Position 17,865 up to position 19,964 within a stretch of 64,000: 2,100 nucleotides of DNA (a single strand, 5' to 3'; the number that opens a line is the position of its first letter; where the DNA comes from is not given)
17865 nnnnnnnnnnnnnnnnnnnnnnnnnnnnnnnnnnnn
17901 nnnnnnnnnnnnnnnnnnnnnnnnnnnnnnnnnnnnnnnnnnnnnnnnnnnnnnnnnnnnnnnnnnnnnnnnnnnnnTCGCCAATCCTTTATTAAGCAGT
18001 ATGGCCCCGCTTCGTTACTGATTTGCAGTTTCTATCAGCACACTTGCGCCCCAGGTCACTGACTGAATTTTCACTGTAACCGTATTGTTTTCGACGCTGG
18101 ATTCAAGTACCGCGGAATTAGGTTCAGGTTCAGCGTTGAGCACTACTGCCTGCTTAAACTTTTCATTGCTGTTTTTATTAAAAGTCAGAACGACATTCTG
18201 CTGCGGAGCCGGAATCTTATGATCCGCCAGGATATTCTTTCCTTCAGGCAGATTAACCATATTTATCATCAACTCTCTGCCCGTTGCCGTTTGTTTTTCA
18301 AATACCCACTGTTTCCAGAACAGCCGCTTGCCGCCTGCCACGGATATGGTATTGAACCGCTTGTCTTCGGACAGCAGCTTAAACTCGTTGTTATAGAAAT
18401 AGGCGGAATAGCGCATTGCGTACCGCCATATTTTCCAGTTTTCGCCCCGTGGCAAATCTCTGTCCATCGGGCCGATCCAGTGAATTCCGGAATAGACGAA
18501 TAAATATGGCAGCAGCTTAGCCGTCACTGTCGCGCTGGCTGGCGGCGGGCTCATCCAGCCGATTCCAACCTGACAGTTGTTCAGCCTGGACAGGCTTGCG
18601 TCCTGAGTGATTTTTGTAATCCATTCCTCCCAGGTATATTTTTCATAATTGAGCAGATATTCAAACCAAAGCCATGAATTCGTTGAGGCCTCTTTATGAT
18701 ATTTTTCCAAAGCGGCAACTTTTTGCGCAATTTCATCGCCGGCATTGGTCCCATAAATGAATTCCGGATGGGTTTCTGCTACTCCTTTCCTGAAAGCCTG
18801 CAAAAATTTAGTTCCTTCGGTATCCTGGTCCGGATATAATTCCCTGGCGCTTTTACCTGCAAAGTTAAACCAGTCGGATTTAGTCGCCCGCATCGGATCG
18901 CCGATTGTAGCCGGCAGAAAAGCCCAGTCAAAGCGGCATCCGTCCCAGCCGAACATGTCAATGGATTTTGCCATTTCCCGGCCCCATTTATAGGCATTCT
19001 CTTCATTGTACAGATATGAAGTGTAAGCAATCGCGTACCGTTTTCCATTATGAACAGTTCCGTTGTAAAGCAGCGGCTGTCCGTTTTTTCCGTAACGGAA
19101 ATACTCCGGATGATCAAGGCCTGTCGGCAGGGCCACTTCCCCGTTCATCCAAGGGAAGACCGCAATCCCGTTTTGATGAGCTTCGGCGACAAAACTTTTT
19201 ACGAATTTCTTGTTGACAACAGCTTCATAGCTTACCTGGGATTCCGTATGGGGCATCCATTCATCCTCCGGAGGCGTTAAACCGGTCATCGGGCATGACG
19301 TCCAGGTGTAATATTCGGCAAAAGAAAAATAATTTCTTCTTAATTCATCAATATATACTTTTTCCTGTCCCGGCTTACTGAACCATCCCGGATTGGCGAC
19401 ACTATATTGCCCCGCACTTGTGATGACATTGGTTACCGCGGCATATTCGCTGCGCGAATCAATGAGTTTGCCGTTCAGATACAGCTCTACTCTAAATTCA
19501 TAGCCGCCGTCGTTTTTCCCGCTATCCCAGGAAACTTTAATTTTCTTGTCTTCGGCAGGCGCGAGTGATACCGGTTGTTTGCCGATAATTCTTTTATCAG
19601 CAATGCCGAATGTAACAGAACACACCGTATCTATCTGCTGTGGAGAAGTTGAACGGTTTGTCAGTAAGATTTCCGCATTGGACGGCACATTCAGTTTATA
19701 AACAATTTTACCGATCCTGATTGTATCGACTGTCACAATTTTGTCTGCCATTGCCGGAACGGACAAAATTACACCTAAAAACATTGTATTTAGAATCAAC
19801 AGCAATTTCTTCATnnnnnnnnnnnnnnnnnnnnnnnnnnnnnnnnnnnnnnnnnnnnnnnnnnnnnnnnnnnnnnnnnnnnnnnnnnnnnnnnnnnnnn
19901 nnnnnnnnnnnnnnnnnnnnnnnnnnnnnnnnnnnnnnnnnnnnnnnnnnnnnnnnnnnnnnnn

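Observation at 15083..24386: Locus B: eight-gene operon built around an H-X9-DG pseudopilin and four family-less secreted proteins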

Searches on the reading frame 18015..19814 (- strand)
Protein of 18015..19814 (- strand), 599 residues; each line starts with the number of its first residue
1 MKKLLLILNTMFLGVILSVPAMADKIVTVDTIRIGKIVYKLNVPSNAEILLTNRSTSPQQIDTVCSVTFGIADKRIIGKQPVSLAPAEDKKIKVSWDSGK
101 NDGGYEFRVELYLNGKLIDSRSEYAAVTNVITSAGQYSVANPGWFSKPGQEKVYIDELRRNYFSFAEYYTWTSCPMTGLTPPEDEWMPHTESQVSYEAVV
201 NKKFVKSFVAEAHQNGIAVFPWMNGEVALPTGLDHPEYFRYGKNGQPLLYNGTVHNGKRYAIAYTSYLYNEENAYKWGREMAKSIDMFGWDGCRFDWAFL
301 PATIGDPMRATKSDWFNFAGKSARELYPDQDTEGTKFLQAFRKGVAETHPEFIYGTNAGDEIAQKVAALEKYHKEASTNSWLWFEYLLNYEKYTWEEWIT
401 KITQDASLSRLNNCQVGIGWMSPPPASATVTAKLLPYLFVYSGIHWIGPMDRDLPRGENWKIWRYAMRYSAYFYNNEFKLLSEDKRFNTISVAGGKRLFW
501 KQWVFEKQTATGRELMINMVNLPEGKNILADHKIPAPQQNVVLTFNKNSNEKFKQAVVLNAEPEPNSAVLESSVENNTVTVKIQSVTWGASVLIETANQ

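Call 3: search_protein_families(library=pfam, proteins=[window:18015-19814:-], max_evalue=0.1)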
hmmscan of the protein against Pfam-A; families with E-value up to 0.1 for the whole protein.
window:18015-19814:- (599 aa): 2 families
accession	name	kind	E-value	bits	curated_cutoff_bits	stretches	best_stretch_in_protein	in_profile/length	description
PF14871.12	GHL6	-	0.016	15.8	35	0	201-292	42-127/132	Hypothetical glycosyl hydrolase 6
PF07610.17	DUF1573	-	0.095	13.2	26.1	0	30-116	6-86/98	Protein of unknown function (DUF1573)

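Call 4: search_protein_families(library=ncbifam, proteins=[window:18015-19814:-], max_evalue=0.1)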
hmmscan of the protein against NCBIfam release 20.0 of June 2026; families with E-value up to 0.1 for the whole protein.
window:18015-19814:- (599 aa): 0 families

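Call 10: find_encoding_contigs(protein=window:18015-19814:-, flank=10000, max_places=6)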
Protein window:18015-19814:- (599 aa): 5 contigs read that carry it; 3 places shown.
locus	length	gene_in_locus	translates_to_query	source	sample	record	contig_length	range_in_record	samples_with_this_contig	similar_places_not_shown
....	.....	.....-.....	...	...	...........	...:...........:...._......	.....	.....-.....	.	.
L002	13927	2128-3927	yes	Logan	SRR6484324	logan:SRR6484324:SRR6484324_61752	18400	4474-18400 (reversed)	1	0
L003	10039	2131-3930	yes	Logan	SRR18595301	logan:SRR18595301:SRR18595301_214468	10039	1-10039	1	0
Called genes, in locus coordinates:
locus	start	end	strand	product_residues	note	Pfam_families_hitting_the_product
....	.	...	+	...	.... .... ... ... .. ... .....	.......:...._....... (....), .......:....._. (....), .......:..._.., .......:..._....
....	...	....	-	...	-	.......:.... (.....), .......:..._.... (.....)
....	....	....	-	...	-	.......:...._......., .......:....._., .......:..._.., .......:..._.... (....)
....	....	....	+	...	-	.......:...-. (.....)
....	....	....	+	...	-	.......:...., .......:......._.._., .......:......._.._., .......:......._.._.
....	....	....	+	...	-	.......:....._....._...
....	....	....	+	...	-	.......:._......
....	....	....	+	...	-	-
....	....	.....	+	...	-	-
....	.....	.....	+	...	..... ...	-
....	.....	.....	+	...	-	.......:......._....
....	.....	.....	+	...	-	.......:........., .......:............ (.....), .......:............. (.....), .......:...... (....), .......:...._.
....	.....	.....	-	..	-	-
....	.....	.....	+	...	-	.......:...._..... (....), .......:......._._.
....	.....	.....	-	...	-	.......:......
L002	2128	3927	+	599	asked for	-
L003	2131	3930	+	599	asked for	-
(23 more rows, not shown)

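Call 13: find_homologous_proteins(query=window:18015-19814:-)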
Query window:18015-19814:- (599 aa): 12 proteins with E <= 0.001 among 8000 candidates.
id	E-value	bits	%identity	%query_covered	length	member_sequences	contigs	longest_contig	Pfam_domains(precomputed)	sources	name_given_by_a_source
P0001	0.0e+0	1370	97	100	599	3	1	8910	-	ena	-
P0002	0.0e+0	1019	71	100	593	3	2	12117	-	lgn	-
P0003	2.7e-230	784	58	95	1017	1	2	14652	-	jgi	jgi:hypothetical protein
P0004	2.8e-227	774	58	95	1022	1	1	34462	-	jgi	jgi:hypothetical protein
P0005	3.1e-219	747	55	95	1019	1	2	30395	-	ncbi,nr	ncbi:MAG: hypothetical protein L3J71_11495 [Victivallaceae bacterium]|nr:hypothetical protein [Victi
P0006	1.4e-175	603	47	91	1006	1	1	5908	-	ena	-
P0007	1.4e-173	597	46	96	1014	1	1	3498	-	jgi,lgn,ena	-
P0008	1.2e-172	594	46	95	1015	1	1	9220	-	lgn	-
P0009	1.1e-171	590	46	92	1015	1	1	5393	-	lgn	-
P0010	4.7e-167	575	45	95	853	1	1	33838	-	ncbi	-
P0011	1.8e-144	501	40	95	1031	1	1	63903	-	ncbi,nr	ncbi:MAG: hypothetical protein L6R48_01855 [Planctomycetes bacterium]|nr:hypothetical protein [Planc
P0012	1.4e-67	247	31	89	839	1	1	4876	PF13199.13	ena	-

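Call 25: find_encoding_contigs(protein=P0011, flank=10000, max_places=2)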
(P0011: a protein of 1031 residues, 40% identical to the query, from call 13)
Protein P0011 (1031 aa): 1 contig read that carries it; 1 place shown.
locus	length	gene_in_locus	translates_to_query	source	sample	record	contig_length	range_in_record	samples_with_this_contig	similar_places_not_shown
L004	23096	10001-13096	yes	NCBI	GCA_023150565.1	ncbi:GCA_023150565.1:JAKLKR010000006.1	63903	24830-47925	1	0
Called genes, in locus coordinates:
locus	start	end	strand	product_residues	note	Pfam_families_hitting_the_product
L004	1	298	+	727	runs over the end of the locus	PF19773:DUF6259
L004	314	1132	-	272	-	PF02311:AraC_binding, PF07883:Cupin_2 (weak), PF00165:HTH_AraC, PF12833:HTH_18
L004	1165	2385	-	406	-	PF16490:Oxidoreduct_C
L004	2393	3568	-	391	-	-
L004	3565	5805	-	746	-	PF02065:Melibiase, PF17801:Melibiase_C (weak)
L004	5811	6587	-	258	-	PF20434:BD-FAE, PF12146:Hydrolase_4 (faint), PF07859:Abhydrolase_3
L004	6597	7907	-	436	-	PF13378:MR_MLE_C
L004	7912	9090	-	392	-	PF01408:GFO_IDH_MocA, PF02894:GFO_IDH_MocA_C, PF22725:GFO_IDH_MocA_C3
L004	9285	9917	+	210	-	PF07963:N_methyl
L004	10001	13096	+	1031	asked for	-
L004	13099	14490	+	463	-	-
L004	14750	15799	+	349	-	PF04041:Glyco_hydro_130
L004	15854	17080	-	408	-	-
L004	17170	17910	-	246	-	PF07963:N_methyl (weak)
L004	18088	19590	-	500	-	-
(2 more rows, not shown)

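Call 26: find_encoding_contigs(protein=P0004, flank=10000, max_places=2)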
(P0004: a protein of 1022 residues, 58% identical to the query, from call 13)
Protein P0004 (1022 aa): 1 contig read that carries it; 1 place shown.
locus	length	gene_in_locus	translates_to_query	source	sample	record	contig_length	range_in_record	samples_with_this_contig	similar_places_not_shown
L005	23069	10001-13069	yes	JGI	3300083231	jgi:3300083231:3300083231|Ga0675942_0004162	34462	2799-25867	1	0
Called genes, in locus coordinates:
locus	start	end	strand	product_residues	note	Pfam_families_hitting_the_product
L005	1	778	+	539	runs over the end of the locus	PF05157:MshEN (weak), PF00437:T2SSE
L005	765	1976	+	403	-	PF28597:T2SSF_N, PF00482:T2SSF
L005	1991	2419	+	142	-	PF08334:T2SSG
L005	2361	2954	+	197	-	-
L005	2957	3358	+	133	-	-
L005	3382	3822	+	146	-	PF02580:Tyr_Deacylase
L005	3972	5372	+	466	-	PF00884:Sulfatase, PF01663:Phosphodiest (faint), PF02995:DUF229 (weak), PF16347:SGSH_C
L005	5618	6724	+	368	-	PF00392:GntR, PF00532:Peripla_BP_1, PF13407:Peripla_BP_4, PF13377:Peripla_BP_3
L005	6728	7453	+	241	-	PF07596:SBP_bac_10 (faint)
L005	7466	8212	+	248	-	PF07596:SBP_bac_10 (faint)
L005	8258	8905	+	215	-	-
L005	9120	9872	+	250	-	-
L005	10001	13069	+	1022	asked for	-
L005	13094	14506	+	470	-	PF07090:GATase1_like (weak)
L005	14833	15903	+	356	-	PF04041:Glyco_hydro_130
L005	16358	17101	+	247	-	PF01047:MarR (weak), PF09339:HTH_IclR, PF13412:HTH_24 (weak), PF01614:IclR_C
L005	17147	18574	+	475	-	PF01946:Thi4 (faint), PF12831:FAD_oxidored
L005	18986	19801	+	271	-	PF03328:HpcH_HpaI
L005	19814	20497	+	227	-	PF00392:GntR, PF07729:FCD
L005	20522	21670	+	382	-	-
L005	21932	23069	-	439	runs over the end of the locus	-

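Call 30: predict_structure(alignment_id=A1)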
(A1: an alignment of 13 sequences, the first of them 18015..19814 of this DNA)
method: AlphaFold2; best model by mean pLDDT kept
length: 599 residues; sequences in the alignment: 13
mean_pLDDT: 79.6   pTM: 0.82
mean pLDDT of the five models: 79.6, 71.2, 68.3, 65.5, 59.2
residues with pLDDT >= 90: 216; 70-90: 241; 50-70: 88; < 50: 54
segments of 3 or more residues with pLDDT < 50: 2-4, 11-22, 287-312, 451-456
pLDDT, mean of each block of 10 residues (from residue 1): 50 35 74 90 91 95 94 92 97 87 87 95 89 82 79 86 80 58 70 62 83 80 58 74 80 64 75 86 58 43 36 74 84 84 84 68 52 78 79 90 88 81 66 88 78 56 90 92 94 90 94 96 90 90 95 95 84 96 92 93
secondary structure, 60 per line:
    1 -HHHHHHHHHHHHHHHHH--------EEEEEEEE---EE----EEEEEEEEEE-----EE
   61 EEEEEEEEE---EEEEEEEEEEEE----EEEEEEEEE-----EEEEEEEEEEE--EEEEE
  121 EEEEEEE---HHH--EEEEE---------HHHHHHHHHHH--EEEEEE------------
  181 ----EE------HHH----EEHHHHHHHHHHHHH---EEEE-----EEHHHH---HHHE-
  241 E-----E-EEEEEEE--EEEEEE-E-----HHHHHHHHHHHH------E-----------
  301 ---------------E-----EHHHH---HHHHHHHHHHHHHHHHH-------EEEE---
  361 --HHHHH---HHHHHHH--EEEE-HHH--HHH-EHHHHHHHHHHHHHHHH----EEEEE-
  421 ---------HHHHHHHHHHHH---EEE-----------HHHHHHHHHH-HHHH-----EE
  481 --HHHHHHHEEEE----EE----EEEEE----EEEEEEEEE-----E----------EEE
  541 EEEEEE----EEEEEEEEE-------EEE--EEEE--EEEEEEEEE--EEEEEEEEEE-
elements in order: H2-18 E27-34 E44-53 E59-69 E73-84 E89-97 E103-113 E116-127 E136-140 H150-160 E163-168 H202-214 E218-221 H229-232 E249-255 E258-263 H271-282 H323-326 H330-346 E354-357 H363-367 H371-377 E380-383 H395-410 E415-419 H430-441 E445-447 H459-468 H470-473 H483-489 E490-493 E504-508 E513-521 E538-546 E551-559 E567-569 E572-575 E578-586 E589-598

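Call 34: find_encoding_contigs(protein=P0005, flank=10000, max_places=2)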
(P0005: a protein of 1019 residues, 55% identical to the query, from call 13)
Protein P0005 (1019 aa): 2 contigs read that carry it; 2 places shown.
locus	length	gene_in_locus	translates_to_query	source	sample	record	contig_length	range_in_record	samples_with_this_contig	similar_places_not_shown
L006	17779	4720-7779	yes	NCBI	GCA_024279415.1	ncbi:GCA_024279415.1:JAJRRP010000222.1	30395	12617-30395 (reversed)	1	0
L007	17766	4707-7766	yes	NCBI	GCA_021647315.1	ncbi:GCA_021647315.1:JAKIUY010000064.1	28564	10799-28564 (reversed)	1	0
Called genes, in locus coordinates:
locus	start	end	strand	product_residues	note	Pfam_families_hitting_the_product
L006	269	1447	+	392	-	PF00392:GntR, PF00532:Peripla_BP_1, PF13407:Peripla_BP_4, PF13377:Peripla_BP_3 (weak)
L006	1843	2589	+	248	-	PF07596:SBP_bac_10 (weak)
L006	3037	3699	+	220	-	-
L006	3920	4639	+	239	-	-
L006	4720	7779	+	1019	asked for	-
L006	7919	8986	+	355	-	PF04041:Glyco_hydro_130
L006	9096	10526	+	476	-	PF00884:Sulfatase, PF01663:Phosphodiest (faint), PF16347:SGSH_C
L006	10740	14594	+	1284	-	PF19543:GH123_N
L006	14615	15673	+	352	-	PF04041:Glyco_hydro_130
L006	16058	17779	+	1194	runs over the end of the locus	PF00657:Lipase_GDSL, PF04311:DUF459 (faint), PF13472:Lipase_GDSL_2, PF02018:CBM_4_9 (weak), PF19773:DUF6259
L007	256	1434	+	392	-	PF00392:GntR, PF00532:Peripla_BP_1, PF13407:Peripla_BP_4, PF13377:Peripla_BP_3 (weak)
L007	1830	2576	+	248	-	PF07596:SBP_bac_10 (weak)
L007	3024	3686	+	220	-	-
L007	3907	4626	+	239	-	-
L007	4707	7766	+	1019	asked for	-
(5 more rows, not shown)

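Call 35: fold_search(model_id=the predicted structure, library=pdb)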
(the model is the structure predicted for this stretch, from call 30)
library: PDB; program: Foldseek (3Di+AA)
matches with E <= 10: 1972; with E <= 0.001: 402
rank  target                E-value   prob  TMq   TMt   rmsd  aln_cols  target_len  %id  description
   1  5axg_A                1.1e-28  1.00  0.66  0.67   5.9       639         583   11  Crystal structure of thermophilic dextranase from Thermoanaerobacter pseudethanolicus (released 2015-11-11)
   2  5axg_B                1.7e-28  1.00  0.65  0.66   5.9       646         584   10  Crystal structure of thermophilic dextranase from Thermoanaerobacter pseudethanolicus (released 2015-11-11)
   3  5axh_B                8.4e-28  1.00  0.66  0.67   5.8       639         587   12  Crystal structure of thermophilic dextranase from Thermoanaerobacter pseudethanolicus, D312G mutant in complex with is (released 2015-11-11)
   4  5axh_A                1.0e-27  1.00  0.65  0.66   5.9       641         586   11  Crystal structure of thermophilic dextranase from Thermoanaerobacter pseudethanolicus, D312G mutant in complex with is (released 2015-11-11)
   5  5x7g                  1.7e-25  1.00  0.66  0.58   6.2       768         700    9  Crystal Structure of Paenibacillus sp. 598K cycloisomaltooligosaccharide glucanotransferase (released 2017-04-26)
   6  8iu9                  2.0e-25  1.00  0.59  0.64   7.6       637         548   14  Crystal structure of GH66 endodextranase from Flavobacterium johnsoniae in complex with glucose (released 2023-06-14)
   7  8iu8                  2.4e-25  1.00  0.61  0.66   6.5       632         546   13  Crystal structure of GH66 endodextranase from Flavobacterium johnsoniae (released 2023-06-14)
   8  8iua_A                6.6e-25  1.00  0.61  0.65   7.0       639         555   13  Crystal structure of GH66 endodextranase from Flavobacterium johnsoniae in complex with isomaltose (released 2023-06-14)
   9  3vmp                  9.9e-25  1.00  0.64  0.61   6.2       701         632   13  Crystal structure of dextranase from Streptococcus mutans in complex with 4,5-epoxypentyl alpha-D-glucopyranoside (released 2012-02-15)
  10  3wnk                  1.1e-24  1.00  0.68  0.58   5.2       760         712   10  Crystal Structure of Bacillus circulans T-3040 cycloisomaltooligosaccharide glucanotransferase (released 2014-02-05)
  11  3wnn_B                1.1e-24  1.00  0.66  0.58   5.7       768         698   10  D308A mutant of Bacillus circulans T-3040 cycloisomaltooligosaccharide glucanotransferase complexed with isomaltooctao (released 2014-02-05)
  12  3wno_A                1.4e-24  1.00  0.66  0.57   5.8       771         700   10  D308A mutant of Bacillus circulans T-3040 cycloisomaltooligosaccharide glucanotransferase complexed with cycloisomalto (released 2014-02-05)
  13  3vmn                  1.5e-24  1.00  0.65  0.62   5.9       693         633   13  Crystal structure of dextranase from Streptococcus mutans (released 2012-02-15)
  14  3wnl_A                1.7e-24  1.00  0.66  0.57   5.6       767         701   10  D308A mutant of Bacillus circulans T-3040 cycloisomaltooligosaccharide glucanotransferase complexed with isomaltohexao (released 2014-02-05)
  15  3vmo_A                1.8e-24  1.00  0.65  0.62   6.4       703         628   12  Crystal structure of dextranase from Streptococcus mutans in complex with isomaltotriose (released 2012-02-15)
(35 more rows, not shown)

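Call 72: search_solved_structures(query=A1, max_evalue=10, show_alignments=3)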
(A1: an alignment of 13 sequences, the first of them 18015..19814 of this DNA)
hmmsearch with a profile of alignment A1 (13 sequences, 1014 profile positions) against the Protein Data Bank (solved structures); distinct sequences matched with E-value up to 10: 0.

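Call 95: find_related_loci(query=window:18015-19814:-, collection=metagenome_contigs, flank=6500)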
Query window:18015-19814:- (599 aa) in metagenome_contigs; peptide patterns used: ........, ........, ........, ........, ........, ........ (x = any residue, [..] = any of these).
46 stretches matched a pattern, but none encodes a relative of the query by tblastn (E <= 1e-3).
